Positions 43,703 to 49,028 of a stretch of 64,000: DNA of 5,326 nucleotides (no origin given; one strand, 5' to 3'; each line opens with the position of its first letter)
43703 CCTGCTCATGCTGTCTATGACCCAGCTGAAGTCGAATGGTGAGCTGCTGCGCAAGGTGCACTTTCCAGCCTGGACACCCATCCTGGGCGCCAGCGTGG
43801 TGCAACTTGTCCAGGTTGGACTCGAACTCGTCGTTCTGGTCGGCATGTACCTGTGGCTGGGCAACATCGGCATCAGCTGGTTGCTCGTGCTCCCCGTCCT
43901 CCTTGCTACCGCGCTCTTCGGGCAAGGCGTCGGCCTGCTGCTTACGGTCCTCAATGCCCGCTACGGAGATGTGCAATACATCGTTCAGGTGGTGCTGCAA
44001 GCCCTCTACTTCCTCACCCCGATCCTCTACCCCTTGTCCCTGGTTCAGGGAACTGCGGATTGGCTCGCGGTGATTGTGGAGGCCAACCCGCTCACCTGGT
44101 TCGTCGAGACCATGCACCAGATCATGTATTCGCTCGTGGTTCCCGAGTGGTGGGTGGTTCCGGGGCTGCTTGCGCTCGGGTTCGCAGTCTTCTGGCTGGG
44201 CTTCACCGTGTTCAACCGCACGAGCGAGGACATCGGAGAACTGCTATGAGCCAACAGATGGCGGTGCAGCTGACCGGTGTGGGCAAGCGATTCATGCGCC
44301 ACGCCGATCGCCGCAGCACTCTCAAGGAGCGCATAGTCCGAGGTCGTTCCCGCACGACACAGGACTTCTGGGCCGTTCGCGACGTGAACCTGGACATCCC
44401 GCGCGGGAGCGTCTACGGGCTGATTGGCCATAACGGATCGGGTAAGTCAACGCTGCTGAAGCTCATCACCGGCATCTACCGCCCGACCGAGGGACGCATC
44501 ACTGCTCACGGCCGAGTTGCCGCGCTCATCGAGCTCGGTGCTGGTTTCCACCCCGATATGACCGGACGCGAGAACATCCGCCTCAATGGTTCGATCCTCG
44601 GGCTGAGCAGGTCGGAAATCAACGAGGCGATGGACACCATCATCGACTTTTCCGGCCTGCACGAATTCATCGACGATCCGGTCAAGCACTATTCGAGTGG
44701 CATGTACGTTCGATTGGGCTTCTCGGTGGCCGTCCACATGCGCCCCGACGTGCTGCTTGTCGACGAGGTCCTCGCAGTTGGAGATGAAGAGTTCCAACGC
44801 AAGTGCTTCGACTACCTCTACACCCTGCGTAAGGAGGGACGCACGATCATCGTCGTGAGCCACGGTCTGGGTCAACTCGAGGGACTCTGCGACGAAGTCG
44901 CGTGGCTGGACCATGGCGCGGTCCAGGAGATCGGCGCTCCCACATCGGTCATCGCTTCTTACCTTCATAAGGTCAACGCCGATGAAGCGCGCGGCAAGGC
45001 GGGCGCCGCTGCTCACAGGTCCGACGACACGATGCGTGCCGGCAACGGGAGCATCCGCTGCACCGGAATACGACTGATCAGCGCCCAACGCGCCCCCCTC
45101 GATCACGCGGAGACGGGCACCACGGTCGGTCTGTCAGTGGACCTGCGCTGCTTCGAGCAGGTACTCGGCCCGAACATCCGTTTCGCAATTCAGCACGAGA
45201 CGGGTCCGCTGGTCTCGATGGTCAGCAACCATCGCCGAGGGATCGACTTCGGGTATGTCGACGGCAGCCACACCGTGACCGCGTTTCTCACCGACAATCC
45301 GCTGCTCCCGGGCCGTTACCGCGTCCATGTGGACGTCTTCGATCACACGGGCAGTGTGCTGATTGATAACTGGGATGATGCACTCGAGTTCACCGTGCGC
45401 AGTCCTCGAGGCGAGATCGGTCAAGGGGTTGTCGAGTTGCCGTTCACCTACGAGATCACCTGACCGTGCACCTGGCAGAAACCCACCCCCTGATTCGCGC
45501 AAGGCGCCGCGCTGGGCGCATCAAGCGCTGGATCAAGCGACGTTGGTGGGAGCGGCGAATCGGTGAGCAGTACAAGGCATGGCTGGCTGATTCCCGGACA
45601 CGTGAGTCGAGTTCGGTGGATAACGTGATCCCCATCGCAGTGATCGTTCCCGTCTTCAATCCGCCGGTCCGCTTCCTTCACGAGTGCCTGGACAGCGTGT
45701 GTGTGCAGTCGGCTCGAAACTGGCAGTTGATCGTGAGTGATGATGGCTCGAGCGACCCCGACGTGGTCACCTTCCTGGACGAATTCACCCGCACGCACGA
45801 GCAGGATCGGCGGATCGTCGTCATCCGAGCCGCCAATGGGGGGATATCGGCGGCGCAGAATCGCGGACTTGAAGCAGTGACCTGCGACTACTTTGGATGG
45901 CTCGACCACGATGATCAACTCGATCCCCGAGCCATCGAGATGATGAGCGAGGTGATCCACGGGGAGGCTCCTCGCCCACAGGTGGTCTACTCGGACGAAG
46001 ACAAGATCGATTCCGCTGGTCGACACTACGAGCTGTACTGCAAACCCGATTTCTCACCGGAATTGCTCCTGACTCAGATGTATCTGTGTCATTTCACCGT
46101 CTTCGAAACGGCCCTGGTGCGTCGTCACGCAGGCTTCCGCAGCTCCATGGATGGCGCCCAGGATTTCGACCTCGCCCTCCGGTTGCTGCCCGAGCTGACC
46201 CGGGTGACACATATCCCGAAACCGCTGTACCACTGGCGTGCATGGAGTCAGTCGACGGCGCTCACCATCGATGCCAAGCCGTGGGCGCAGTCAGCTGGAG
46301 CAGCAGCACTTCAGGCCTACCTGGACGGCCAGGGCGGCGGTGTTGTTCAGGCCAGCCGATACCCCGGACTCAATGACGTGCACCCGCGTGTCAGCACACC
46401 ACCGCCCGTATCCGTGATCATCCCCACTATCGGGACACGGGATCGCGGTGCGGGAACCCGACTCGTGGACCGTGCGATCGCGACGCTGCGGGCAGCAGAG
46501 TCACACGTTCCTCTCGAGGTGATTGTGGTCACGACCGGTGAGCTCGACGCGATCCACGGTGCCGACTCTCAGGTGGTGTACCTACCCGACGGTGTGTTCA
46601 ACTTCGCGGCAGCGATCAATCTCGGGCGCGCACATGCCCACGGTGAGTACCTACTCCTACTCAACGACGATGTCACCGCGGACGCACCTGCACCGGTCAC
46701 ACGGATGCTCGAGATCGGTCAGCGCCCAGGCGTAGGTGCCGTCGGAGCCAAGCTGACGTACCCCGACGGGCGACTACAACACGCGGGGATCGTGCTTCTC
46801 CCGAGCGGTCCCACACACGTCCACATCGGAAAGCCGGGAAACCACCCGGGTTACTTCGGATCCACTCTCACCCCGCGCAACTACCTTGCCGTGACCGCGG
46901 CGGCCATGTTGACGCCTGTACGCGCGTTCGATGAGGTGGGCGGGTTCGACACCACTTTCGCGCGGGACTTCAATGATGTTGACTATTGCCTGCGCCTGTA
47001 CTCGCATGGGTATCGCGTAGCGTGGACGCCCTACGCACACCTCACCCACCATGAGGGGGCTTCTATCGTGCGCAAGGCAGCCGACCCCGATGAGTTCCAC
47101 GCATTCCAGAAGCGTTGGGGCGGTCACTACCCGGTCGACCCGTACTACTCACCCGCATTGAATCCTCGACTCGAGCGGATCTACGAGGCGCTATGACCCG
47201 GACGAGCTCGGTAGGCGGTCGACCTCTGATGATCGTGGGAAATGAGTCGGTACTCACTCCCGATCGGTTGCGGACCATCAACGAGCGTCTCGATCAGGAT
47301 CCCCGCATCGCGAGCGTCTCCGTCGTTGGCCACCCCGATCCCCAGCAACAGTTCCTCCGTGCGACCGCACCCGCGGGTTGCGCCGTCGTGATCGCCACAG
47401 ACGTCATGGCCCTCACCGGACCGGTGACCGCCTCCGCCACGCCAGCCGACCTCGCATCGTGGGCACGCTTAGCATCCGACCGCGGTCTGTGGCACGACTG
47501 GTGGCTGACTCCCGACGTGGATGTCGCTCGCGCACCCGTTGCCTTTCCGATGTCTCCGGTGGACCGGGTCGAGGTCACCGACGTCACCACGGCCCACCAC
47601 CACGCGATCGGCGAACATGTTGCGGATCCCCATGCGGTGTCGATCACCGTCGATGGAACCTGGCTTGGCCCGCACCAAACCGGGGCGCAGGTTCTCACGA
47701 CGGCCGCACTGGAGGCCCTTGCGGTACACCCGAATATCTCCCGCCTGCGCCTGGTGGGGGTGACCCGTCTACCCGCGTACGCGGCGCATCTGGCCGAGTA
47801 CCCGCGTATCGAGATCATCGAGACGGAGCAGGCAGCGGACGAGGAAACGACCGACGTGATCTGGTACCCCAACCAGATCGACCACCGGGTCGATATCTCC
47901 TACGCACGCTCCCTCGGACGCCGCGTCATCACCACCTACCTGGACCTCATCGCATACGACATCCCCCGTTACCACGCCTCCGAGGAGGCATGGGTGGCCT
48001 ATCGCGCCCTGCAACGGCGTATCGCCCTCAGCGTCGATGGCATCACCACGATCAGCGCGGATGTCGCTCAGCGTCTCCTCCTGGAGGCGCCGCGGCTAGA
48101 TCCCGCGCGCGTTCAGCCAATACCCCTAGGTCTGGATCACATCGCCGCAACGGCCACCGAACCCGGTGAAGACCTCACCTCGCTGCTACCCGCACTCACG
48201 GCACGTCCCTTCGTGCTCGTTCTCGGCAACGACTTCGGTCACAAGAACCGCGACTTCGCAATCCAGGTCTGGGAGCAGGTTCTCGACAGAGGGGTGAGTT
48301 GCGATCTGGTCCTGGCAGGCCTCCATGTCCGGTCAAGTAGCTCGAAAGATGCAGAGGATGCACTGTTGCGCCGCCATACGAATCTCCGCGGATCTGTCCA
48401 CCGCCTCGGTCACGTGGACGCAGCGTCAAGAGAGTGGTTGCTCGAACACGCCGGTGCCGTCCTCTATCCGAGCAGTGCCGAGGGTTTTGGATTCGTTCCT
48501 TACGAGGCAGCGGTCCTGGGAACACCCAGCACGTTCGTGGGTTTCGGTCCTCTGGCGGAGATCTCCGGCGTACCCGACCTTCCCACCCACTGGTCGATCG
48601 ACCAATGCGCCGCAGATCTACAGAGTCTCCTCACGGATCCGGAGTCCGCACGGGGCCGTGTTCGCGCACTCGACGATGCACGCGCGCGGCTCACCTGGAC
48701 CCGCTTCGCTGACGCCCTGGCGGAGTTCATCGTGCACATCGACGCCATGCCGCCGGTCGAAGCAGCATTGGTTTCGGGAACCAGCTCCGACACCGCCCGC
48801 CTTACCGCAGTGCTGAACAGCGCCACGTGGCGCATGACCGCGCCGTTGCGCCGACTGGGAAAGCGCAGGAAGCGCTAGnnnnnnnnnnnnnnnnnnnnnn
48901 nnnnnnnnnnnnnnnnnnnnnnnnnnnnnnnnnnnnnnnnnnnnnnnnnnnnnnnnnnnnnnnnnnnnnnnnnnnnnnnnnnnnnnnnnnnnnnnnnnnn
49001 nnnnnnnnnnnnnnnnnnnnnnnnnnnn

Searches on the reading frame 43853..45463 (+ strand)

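Call 8: search_protein_families(library=pfam, proteins=[window:43853-45463:+], max_evalue=0.001)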
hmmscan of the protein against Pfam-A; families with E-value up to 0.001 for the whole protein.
window:43853-45463:+ (536 aa): 3 families
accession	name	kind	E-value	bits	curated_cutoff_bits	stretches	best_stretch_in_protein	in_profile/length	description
PF00005.33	ABC_tran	-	5.3e-23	82.6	25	1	176-306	2-135/137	ABC transporter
PF14524.12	Wzt_C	-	2.4e-13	50.7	30.4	1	394-528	3-142/143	Wzt C-terminal domain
PF13304.12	AAA_21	-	0.00069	20.2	27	0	188-206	2-20/304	AAA domain, putative AbiEii toxin, Type IV TA system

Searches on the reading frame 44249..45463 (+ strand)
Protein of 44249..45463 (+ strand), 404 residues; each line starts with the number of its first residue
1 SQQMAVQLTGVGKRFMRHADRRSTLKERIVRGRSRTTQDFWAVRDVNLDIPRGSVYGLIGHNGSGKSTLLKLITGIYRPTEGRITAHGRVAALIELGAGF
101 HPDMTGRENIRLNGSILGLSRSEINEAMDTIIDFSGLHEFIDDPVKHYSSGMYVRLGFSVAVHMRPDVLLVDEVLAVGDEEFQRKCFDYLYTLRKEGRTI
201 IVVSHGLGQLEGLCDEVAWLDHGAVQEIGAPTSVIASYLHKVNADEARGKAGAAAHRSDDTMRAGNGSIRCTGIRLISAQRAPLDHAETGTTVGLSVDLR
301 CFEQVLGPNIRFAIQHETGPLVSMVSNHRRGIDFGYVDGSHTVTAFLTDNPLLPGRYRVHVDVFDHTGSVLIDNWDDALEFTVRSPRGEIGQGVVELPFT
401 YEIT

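Call 66: search_solved_structures(query=window:44249-45463:+, max_evalue=0.001)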
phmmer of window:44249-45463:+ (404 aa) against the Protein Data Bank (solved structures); distinct sequences matched with E-value up to 0.001: 508 (the best 60 are shown).
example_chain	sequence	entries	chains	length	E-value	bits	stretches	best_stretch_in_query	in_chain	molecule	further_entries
8dku_A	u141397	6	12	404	4e-62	213.5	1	5-361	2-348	ABC transporter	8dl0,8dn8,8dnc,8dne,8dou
7k2t_A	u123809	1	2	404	1e-61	212.1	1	5-361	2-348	ABC transporter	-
6amx_A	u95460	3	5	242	1.4e-61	211.8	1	10-239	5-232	ABC transporter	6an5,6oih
6m96_A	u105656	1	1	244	1.7e-61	211.5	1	5-239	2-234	ABC transporter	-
7dd0_A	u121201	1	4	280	6.2e-57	196.4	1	37-239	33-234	Teichoic acids export ATP-binding protein TagH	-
6jbh_A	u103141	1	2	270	1.6e-54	188.5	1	23-239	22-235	TarH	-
9cfl_B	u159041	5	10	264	1.3e-52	182.2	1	4-253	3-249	Teichoic acids export ATP-binding protein TagH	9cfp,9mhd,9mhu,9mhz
9qfx_C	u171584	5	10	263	4.8e-45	157.3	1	40-239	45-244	ABC transporter ATP-binding protein | Probable o-antigen/lipopolysaccharide transport ATP-binding protein ABC transporter RfbE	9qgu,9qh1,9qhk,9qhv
9qhw_C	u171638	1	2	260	5.2e-45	157.2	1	40-239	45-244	ABC transporter ATP-binding protein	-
9qhj_C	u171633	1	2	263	1.2e-44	156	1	40-239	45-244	Probable o-antigen/lipopolysaccharide transport ATP-binding protein ABC transporter RfbE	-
9qhx_C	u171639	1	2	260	1.3e-44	155.9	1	40-239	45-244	ABC transporter ATP-binding protein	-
7w01_A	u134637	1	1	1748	4.9e-35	124.3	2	38-230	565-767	Phospholipid-transporting ATPase ABCA3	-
7w02_A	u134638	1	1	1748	3.2e-34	121.6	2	38-230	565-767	Phospholipid-transporting ATPase ABCA3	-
8edw_A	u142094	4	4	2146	1.9e-33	119.1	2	41-234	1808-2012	Phospholipid-transporting ATPase ABCA7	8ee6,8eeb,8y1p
8eop_A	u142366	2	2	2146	1.2e-32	116.4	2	41-234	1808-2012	Phospholipid-transporting ATPase ABCA7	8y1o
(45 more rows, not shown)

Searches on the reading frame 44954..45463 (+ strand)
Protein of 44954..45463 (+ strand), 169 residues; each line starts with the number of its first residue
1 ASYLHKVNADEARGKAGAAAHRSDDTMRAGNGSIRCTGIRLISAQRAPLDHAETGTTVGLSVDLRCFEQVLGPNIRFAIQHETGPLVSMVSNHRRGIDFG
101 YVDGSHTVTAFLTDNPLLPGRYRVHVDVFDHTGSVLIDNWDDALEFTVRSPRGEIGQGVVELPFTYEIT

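Call 69: search_solved_structures(query=window:44954-45463:+, max_evalue=10, show_alignments=3)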
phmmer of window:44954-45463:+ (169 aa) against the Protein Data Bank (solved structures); distinct sequences matched with E-value up to 10: 0.

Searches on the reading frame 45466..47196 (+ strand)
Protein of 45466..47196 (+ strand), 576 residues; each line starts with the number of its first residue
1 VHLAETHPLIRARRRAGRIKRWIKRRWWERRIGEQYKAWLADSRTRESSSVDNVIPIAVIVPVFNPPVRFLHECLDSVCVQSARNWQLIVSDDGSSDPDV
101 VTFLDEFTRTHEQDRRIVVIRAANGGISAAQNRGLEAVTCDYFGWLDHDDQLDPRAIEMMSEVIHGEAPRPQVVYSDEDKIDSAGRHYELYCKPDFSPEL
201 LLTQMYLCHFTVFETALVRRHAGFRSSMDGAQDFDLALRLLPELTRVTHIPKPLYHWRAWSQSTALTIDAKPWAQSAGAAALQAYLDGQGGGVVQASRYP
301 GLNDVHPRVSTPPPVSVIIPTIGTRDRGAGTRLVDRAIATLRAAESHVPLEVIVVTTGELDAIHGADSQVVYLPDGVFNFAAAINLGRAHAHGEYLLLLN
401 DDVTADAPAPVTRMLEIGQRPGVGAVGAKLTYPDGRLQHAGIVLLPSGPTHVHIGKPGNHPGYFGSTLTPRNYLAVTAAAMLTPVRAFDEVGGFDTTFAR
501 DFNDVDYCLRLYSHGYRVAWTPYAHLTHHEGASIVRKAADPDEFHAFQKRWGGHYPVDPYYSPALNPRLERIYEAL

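Call 8: search_protein_families(library=pfam, proteins=[window:45466-47196:+], max_evalue=0.001)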
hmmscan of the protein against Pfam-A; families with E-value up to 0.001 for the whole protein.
window:45466-47196:+ (576 aa): 4 families
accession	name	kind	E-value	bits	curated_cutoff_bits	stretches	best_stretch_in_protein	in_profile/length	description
PF00535.33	Glycos_transf_2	-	7.9e-30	104.4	23.3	2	59-221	2-162/168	Glycosyl transferase family 2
PF13641.12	Glyco_tranf_2_3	-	3.1e-14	54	27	2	57-164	3-111/230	Glycosyltransferase like family 2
PF10111.15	Glyco_tranf_2_2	-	1.2e-12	48.4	27.3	1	59-261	2-221/276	Glycosyltransferase like family 2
PF13632.12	Glyco_trans_2_3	-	1e-07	32.4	27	1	478-530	74-124/198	Glycosyl transferase family group 2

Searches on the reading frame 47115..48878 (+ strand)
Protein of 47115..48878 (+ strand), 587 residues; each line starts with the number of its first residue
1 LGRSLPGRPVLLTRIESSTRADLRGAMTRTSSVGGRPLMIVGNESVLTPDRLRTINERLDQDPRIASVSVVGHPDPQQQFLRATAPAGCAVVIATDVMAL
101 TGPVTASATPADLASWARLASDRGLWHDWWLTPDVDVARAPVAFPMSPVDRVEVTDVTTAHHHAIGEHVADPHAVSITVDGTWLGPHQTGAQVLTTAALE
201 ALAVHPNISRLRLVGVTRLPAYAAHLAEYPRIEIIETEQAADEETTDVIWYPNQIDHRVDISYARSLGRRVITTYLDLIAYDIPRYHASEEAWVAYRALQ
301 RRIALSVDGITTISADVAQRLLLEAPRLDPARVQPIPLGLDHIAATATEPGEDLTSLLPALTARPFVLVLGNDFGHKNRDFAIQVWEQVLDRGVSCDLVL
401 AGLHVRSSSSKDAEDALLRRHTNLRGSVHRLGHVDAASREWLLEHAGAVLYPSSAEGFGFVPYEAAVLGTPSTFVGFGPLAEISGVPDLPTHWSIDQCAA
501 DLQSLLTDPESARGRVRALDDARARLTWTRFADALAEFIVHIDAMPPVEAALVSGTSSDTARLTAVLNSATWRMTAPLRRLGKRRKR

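Call 8: search_protein_families(library=pfam, proteins=[window:47115-48878:+], max_evalue=0.001)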
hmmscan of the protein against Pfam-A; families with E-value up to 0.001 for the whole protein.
window:47115-48878:+ (587 aa): 3 families
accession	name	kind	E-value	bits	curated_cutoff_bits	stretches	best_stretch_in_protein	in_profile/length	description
PF00534.26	Glycos_transf_1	-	2.4e-10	40.6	26.4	1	364-511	15-161/172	Glycosyl transferases group 1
PF20706.3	GT4-conflict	-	2.6e-09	37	26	1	359-534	192-384/385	Family 4 Glycosyltransferase in conflict systems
PF13692.12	Glyco_trans_1_4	-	2.4e-08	34.8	27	1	366-482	3-113/142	Glycosyl transferases group 1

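Call 18: search_protein_families(library=ncbifam, proteins=[window:47115-48878:+], max_evalue=0.001)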
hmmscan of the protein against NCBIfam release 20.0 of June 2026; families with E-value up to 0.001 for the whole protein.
window:47115-48878:+ (587 aa): 2 families
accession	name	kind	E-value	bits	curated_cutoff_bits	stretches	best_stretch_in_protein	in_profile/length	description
TIGR04047.1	MSMEG_0565_glyc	hypoth_equivalog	1.7e-05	24.1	259.85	1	415-535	246-367/373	MSMEG_0565 family glycosyltransferase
NF038295.1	EPS_HpsP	equivalog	0.00062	18.9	550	1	336-474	181-316/388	hormogonium polysaccharide biosynthesis glycosyltransferase HpsP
